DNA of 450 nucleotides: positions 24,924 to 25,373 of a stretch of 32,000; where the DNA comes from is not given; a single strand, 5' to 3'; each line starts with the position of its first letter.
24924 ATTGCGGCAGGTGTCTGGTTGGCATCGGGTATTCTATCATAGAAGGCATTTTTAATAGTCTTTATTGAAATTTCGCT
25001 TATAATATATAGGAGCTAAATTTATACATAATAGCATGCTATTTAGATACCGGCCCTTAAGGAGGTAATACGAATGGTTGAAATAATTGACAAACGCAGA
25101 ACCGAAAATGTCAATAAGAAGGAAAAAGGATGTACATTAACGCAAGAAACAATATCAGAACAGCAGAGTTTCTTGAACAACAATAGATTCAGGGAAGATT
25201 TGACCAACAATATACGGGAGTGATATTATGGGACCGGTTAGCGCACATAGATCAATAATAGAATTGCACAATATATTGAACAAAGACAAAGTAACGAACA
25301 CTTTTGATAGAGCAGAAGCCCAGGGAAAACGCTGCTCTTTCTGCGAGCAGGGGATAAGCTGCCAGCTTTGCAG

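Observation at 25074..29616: cooS / HAO-like octahaem cytochrome / CBS / HPP on one strand: candidate undescribed CO (or ferredoxin) to nitrogen-oxide module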

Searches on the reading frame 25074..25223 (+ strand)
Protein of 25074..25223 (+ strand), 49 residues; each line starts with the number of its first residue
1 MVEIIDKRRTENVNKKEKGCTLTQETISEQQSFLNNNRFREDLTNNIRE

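Call 46: search_protein_families(library=ncbifam, proteins=[window:25074-25223:+], max_evalue=0.01)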
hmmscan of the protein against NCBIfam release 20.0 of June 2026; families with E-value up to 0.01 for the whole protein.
window:25074-25223:+ (49 aa): 0 families
